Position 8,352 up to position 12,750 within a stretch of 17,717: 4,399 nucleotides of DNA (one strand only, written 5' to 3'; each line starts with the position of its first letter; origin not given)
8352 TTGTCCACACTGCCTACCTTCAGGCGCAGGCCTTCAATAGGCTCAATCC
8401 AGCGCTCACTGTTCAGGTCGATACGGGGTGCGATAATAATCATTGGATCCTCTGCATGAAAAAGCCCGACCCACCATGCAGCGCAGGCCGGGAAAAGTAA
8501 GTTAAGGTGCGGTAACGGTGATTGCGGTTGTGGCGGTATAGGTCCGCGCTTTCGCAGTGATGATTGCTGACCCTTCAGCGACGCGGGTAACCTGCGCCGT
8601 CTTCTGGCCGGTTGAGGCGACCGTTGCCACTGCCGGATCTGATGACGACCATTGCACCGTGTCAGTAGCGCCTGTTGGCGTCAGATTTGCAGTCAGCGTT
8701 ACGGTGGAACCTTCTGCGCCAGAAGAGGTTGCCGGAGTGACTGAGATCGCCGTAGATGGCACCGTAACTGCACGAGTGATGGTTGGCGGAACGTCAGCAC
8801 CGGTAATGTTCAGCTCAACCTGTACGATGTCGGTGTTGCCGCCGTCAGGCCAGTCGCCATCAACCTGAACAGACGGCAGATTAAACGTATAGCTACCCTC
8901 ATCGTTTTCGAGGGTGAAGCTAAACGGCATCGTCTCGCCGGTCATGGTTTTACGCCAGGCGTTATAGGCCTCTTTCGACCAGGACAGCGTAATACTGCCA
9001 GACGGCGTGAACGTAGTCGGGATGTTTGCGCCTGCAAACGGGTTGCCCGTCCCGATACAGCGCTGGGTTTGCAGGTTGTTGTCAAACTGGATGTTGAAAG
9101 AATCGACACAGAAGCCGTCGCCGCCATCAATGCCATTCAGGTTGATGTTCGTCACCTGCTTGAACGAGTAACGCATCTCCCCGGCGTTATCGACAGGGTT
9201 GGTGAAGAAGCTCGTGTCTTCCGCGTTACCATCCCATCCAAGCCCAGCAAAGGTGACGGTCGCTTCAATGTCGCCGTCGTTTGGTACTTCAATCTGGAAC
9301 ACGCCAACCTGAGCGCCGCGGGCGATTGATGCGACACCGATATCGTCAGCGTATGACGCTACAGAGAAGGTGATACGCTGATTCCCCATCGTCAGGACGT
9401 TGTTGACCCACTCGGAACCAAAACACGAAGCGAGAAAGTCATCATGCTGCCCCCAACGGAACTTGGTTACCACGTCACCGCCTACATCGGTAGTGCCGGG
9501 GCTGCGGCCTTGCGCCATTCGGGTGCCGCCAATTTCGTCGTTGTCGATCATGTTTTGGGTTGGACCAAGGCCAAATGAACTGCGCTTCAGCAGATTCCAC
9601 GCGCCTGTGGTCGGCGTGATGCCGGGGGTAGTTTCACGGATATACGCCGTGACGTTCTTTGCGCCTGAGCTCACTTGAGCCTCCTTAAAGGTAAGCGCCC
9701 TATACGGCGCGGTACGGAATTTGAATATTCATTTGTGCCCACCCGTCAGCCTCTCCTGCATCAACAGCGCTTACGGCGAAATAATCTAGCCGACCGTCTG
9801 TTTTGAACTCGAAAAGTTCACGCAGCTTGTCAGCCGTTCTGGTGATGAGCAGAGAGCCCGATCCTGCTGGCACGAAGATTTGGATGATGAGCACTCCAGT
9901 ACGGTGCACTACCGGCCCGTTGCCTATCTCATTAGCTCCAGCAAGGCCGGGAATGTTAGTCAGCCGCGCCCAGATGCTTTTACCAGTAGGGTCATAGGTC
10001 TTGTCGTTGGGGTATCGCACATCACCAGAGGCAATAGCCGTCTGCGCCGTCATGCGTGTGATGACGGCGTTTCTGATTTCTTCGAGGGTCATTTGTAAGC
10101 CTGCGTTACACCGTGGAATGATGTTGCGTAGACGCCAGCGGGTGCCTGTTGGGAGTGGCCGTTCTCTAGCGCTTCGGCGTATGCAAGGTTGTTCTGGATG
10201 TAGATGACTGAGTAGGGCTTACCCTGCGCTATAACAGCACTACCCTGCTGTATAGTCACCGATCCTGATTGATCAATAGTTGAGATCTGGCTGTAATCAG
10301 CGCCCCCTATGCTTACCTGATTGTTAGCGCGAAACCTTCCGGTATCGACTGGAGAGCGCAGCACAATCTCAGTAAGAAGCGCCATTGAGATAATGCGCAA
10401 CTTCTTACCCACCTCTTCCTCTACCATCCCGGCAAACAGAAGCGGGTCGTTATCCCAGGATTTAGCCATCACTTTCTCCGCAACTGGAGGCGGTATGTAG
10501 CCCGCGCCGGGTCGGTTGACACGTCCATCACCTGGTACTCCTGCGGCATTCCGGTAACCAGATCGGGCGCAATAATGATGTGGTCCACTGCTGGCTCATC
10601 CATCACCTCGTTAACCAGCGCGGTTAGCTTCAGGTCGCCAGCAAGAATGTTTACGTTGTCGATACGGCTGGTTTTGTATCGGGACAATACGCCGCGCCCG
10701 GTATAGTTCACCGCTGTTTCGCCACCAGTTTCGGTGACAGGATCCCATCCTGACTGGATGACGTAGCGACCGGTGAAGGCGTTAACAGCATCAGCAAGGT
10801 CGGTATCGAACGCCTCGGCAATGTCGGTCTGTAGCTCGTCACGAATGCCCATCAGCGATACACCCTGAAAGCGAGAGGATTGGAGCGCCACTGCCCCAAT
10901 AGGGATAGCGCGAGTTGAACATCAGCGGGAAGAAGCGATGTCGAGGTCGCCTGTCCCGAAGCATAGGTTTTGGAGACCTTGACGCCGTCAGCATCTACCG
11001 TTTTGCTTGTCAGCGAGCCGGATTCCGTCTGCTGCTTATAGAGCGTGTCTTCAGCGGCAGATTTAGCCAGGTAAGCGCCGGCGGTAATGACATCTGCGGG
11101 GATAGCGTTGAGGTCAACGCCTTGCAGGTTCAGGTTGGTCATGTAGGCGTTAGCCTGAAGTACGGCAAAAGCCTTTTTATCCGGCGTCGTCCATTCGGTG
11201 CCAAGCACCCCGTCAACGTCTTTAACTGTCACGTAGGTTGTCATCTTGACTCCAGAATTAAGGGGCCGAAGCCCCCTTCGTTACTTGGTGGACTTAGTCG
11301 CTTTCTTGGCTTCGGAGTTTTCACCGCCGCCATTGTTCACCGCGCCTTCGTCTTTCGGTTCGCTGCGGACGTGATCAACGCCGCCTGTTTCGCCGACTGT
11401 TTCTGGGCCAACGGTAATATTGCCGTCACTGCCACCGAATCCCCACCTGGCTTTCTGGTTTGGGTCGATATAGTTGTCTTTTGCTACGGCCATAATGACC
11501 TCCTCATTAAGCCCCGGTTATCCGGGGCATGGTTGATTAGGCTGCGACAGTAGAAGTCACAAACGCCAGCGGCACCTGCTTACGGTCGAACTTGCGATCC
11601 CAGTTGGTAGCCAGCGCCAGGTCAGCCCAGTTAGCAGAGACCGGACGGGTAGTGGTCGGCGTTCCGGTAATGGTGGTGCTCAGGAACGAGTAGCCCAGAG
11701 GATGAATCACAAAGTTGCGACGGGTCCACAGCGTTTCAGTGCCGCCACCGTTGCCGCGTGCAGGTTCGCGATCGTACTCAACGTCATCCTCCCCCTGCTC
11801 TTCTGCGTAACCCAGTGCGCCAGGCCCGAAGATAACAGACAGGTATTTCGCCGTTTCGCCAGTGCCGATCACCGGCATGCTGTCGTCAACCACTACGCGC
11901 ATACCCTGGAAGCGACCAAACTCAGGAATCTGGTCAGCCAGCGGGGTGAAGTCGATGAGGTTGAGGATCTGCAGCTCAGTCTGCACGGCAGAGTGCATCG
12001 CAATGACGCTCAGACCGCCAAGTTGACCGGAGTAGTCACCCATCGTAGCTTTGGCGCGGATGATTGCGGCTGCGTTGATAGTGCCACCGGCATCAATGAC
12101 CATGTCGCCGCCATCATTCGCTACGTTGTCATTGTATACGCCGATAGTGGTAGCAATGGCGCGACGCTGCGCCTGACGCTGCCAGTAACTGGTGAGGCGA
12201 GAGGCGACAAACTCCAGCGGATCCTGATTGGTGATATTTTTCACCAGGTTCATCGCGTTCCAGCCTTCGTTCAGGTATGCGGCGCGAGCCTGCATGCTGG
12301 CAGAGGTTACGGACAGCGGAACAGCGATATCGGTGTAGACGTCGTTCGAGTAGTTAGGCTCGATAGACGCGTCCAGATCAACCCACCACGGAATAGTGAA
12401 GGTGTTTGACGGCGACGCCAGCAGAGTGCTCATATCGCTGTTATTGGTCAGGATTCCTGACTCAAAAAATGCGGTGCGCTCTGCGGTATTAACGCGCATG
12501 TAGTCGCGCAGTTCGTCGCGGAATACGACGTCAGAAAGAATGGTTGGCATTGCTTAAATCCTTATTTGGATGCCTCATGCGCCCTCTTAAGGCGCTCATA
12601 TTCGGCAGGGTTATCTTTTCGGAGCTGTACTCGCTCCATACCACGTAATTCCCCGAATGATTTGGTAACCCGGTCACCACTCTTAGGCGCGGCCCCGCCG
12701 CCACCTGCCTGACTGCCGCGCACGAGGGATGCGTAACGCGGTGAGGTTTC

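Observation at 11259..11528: Strong-RBS Gly-rich 70-aa ORF flanked by two GC hairpins between capsid and connector genes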

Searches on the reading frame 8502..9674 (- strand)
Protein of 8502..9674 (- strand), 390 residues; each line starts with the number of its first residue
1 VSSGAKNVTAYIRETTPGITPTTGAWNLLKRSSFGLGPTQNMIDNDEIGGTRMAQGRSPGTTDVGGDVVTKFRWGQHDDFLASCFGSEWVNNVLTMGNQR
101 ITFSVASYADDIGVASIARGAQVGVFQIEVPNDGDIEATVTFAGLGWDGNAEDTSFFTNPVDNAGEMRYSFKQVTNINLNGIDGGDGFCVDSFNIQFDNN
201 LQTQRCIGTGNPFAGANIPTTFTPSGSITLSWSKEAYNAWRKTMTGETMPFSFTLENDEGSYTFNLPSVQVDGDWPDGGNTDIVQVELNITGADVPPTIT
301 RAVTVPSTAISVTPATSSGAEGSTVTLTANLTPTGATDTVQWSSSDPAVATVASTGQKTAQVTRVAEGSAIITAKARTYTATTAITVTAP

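Call 100: search_protein_families(library=pfam, proteins=[window:8502-9674:-], max_evalue=0.001)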
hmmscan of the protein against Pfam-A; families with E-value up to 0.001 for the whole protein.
window:8502-9674:- (390 aa): 2 families
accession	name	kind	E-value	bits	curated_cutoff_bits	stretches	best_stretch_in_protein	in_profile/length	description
PF18906.5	Phage_tube_2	-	1.3e-30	107.3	27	1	4-291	1-265/266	Phage tail tube protein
PF02368.24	Big_2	-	1.5e-08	34.9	22.8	1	308-382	3-74/79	Bacterial Ig-like domain (group 2)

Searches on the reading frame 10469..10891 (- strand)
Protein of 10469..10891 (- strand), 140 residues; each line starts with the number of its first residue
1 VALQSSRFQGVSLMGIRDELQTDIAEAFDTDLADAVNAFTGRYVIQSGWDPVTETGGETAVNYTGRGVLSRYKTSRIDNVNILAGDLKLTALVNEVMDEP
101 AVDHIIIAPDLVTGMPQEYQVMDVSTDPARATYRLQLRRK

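Call 6: search_protein_families(library=phrogs, proteins=[window:10469-10891:-], max_evalue=0.01)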
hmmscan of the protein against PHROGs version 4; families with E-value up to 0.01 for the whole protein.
window:10469-10891:- (140 aa): 1 family
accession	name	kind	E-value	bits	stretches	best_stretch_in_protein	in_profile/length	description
phrog_161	-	connector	6.1e-28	98.6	1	14-139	1-119/120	head closure Hc1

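Call 7: search_protein_families(library=pfam, proteins=[window:10469-10891:-], max_evalue=0.01)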
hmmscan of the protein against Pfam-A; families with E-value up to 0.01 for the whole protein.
window:10469-10891:- (140 aa): 0 families

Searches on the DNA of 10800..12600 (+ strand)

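Call 8: search_dna_similar(query=window:10800-12600:+, collection=phages, mode=near)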
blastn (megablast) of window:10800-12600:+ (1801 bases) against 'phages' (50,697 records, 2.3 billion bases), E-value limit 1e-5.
Records with a match: 5; places in all: 5; records where one place covers at least 80% of the query: 0.
Best place of each record, by identity: 60-80% 5.
By first word of the organism name: Escherichia 5.
By host as written in the record: Escherichia coli 3; Escherichia sp. 1; Escherichia coli OMCS-21-1589B 1.
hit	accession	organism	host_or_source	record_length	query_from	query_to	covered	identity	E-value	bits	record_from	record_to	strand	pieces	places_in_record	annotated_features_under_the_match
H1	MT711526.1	Escherichia phage vB_EcoS_fPoEco01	Escherichia coli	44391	1465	1568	6%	78.5%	7e-8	66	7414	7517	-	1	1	putative major capsid protein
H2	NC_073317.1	Escherichia phage vB_EcoS_fPoEco01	Escherichia coli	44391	1465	1568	6%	78.5%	7e-8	66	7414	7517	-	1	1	putative major capsid protein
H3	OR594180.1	Escherichia phage vB_EcoM_SHAK7693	Escherichia sp.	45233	1465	1568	6%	78.5%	7e-8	66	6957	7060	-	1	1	putative major capsid protein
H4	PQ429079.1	Escherichia phage vB_VIPECOTPH05A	Escherichia coli OMCS-21-1589B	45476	1465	1568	6%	78.5%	7e-8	66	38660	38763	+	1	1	major head protein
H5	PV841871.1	Escherichia phage Ivi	Escherichia coli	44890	1465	1568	6%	78.5%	7e-8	66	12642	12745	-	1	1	major capsid protein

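Call 9: search_dna_similar(query=window:10800-12600:+, collection=ecoli_genomes, mode=near)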
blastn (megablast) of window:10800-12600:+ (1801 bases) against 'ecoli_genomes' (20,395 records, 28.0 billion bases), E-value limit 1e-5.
No match.
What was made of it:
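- Tried and rejected: Megablast of the region against E. coli genomes finds none (call 9).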

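Call 21: get_annotated_region(hit=H1, flank=5000)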
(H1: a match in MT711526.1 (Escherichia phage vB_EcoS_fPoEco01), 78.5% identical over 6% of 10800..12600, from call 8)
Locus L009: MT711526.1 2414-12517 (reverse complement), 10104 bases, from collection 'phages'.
description: Escherichia phage vB_EcoS_fPoEco01, complete genome.
organism: Escherichia phage vB_EcoS_fPoEco01 (NCBI taxid 2762429)
taxonomy: Viruses; Duplodnaviria; Heunggongvirae; Uroviricota; Caudoviricetes; Guernseyvirinae; Kagunavirus
host: Escherichia coli; source: -; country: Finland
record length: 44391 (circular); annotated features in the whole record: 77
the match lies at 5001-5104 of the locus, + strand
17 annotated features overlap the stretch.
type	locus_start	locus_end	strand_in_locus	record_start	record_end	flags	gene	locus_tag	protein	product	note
CDS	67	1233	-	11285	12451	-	-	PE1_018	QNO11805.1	tail tube protein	Similar to tail tube protein of Escherichia phage T5; HHHpred similarity 99.78.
CDS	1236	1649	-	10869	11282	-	-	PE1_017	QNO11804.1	putative tail protein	Similar to portal protein of Bacillus phage SPP1, HHpred probability 97.65.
CDS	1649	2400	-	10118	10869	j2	-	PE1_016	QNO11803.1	putative tail protein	Putative frameshift product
CDS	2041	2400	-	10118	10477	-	-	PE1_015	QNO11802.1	head-to-tail connector complex protein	Similar to tail attachment protein gpFII of bacteriophage lambda, HHpred probability 98.57.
CDS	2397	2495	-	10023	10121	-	-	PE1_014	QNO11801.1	hypothetical protein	-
CDS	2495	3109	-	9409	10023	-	-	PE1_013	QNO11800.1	hypothetical protein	-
CDS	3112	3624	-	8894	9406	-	-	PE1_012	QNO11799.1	hypothetical protein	Putative head-to-tail connector complex protein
CDS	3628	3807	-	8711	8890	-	-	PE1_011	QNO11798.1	hypothetical protein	-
CDS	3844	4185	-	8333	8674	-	-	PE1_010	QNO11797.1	capsid decoration protein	Amino acids 36-108 belong to Ig superfamily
CDS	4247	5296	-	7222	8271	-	-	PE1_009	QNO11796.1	putative major capsid protein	-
CDS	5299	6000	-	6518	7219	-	-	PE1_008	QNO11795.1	putative scaffolding protein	-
CDS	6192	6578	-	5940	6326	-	-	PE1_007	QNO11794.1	putative spanin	-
CDS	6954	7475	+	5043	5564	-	-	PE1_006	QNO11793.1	hypothetical protein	Amino acids 19-161 belong to POL3Bc superfamily.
CDS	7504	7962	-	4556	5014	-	-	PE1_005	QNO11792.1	capsid decoration protein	Similar to Hoc head outer capsid protein of Enterobacteria phage RB49 and decoration protein of Escherichia phage T5, ...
CDS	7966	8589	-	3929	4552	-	-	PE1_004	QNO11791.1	putative HNH endonuclease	Similar to HNH homing endonuclease I-HmuI of Bacillus phage SPO1, HHpred probability 97.35.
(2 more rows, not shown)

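Call 31: search_rna_families(source=window, start=10800, end=12000, threshold=evalue, max_evalue=1)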
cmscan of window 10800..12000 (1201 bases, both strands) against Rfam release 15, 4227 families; matches with E-value up to 1: 1.
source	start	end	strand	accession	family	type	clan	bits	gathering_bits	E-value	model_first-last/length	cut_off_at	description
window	11468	11534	+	RF02884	BcKCsr7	Gene; sRNA;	-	19.9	59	0.22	1-157/157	no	Burkholderia sRNA 7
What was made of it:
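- On Any Rfam RNA family: Only a sub-threshold match on the opposite strand: RF02884, 19.9 bits against a gathering score of 59, E 0.22 (call 31).
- No Rfam family reaches its gathering threshold; the single sub-threshold match is on the opposite strand (E 0.22, 19.9 bits against a cutoff of 59) (call 31).
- Tried and rejected: Nothing reaches threshold (call 31).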

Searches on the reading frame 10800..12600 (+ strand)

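Call 48: search_protein_families(library=phrogs, proteins=[L009:3628-3807:-], max_evalue=0.1)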
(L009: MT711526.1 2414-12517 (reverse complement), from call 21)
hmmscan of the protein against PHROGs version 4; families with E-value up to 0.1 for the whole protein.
L009:3628-3807:- (59 aa): 1 family
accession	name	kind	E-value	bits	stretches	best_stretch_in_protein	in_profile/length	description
phrog_4451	-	unknown function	7.8e-34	116.6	1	1-59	1-59/62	-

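Call 49: search_protein_families(library=pfam, proteins=[L009:3628-3807:-], max_evalue=0.1)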
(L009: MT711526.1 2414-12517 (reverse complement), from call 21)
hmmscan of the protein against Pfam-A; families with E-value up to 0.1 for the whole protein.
L009:3628-3807:- (59 aa): 1 family
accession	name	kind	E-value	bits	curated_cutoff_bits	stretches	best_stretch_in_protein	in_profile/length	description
PF23826.1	DUF7196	-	0.067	13.8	27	1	14-57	23-63/68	Domain of unknown function (DUF7196)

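Call 62: search_protein_families(library=ncbifam, proteins=[L009:3628-3807:-], max_evalue=0.1)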
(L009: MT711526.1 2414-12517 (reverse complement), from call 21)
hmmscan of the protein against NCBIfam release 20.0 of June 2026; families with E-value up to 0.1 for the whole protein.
L009:3628-3807:- (59 aa): 0 families

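Call 98: search_dna_similar(query=L009:3628-3807:-, collection=phages, mode=protein, max_evalue=0.001, max_rows=60, rows=spread)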
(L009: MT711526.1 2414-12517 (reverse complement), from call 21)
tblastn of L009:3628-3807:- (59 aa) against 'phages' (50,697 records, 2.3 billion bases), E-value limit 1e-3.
Records with a match: 459; places in all: 463; records where one place covers at least 80% of the query: 448.
Best place of each record, by identity: >=99% 2; 95-99% 41; 90-95% 49; 80-90% 4; 60-80% 32; <60% 331.
By first word of the organism name: Salmonella 357; Escherichia 87; Kagunavirus 8; Raoultella 2; Pantoea 1; Jerseyvirus 1; Shigella 1; Proteus 1; Pseudomonas 1.
By host as written in the record: Salmonella enterica 54; Salmonella enterica subsp. enterica serovar Enteritidis 54; Escherichia coli 51; Salmonella enterica subsp. enterica serovar Typhimurium 48; Salmonella sp. 38; - 23; Salmonella enterica subsp. enterica serovar Enteritidis PT1 20; Salmonella enterica serovar Enteritidis 11; and 76 more.
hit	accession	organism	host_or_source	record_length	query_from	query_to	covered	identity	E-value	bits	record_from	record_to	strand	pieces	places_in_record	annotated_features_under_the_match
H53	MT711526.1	Escherichia phage vB_EcoS_fPoEco01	Escherichia coli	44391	1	59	100%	100.0%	1e-27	107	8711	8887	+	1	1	hypothetical protein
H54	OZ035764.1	Kagunavirus 536P11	-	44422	1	59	100%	98.3%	5e-27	106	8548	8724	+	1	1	record has no annotation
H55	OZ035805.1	Kagunavirus BCH953P1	-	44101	1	59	100%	96.6%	6e-27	105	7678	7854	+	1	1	record has no annotation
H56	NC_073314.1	Escherichia virus fEg-Eco19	Escherichia coli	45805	1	59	100%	96.6%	6e-27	105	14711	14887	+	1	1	hypothetical protein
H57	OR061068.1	Escherichia phage CR01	Escherichia sp.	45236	1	59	100%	96.6%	2e-26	104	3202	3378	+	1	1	hypothetical protein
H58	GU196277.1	Escherichia phage K1G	Escherichia coli O18:K1:H7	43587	1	59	100%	96.6%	5e-26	103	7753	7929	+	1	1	hypothetical protein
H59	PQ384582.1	Escherichia phage EcoPhCCP1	Escherichia coli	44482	1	59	100%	94.9%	2e-26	103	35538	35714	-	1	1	hypothetical protein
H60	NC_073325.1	Escherichia phage vB_EcoS_XY1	Escherichia coli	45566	1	59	100%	94.9%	3e-26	103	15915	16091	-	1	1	head-tail joining protein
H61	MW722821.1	Escherichia phage 590B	Escherichia coli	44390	1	59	100%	94.9%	4e-26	103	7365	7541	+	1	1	hypothetical protein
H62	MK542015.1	Escherichia phage ZCEC5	Escherichia coli O157:H7 NCTC 12900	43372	1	59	100%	94.9%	8e-26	102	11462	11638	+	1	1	hypothetical protein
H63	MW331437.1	Escherichia phage phiWAO78-1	Escherichia coli E123WT O78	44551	1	59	100%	94.9%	1e-25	102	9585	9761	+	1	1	WAO781_gp17: head-to-tail joining protein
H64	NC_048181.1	Raoultella phage RP180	Raoultella sp. CEMTC 2544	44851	1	59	100%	93.2%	2e-24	99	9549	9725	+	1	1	hypothetical protein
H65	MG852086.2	Escherichia phage vB_EcoS-Ro145clw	Escherichia coli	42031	1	59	100%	88.1%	1e-22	93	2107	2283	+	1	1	hypothetical protein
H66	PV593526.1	Salmonella phage SaI_NFG_5579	Salmonella enterica subsp. enterica ...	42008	3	50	81%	68.8%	5e-14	69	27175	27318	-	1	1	hypothetical protein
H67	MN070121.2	Salmonella phage Shemara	Salmonella enterica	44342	3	50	81%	66.7%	3e-13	67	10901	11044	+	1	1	hypothetical protein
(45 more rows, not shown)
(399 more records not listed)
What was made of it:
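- Closest known: Guernseyvirinae. Same: It is conserved in 459 phage records (call 98).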

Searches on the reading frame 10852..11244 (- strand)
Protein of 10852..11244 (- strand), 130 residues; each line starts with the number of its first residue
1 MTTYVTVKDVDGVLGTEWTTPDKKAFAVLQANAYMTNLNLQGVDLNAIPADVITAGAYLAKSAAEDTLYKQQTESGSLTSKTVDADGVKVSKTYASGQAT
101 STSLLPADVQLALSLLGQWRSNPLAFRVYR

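Call 6: search_protein_families(library=phrogs, proteins=[window:10852-11244:-], max_evalue=0.01)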
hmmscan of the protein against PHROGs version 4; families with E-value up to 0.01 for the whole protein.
window:10852-11244:- (130 aa): 2 families
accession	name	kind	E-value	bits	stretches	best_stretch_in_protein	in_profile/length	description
phrog_493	-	connector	4.2e-37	128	1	3-129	2-125/128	head-tail adaptor Ad1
phrog_477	-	connector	0.00044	21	1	42-129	90-180/220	head-tail adaptor Ad1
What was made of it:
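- Checked: Downstream gene: 10852-11244(-), head-tail adaptor Ad1 (phrog_493, E 4e-37) (call 6).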

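Call 7: search_protein_families(library=pfam, proteins=[window:10852-11244:-], max_evalue=0.01)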
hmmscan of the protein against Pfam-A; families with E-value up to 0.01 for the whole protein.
window:10852-11244:- (130 aa): 1 family
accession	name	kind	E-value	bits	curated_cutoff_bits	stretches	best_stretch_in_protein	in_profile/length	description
PF20557.3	DnaT_2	-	1e-06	29.2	27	1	43-130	84-167/168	Putative DnaT-like ssDNA binding protein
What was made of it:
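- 10852..11244 (-): Head-tail adaptor Ad1 gene (130 aa), weak SD GGAG. phrog_493 at E 4e-37 and PF20557 (calls 6, 7).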

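Call 42: search_solved_structures(query=window:10852-11244:-, max_evalue=0.01)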
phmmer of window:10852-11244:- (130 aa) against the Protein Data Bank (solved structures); distinct sequences matched with E-value up to 0.01: 0.
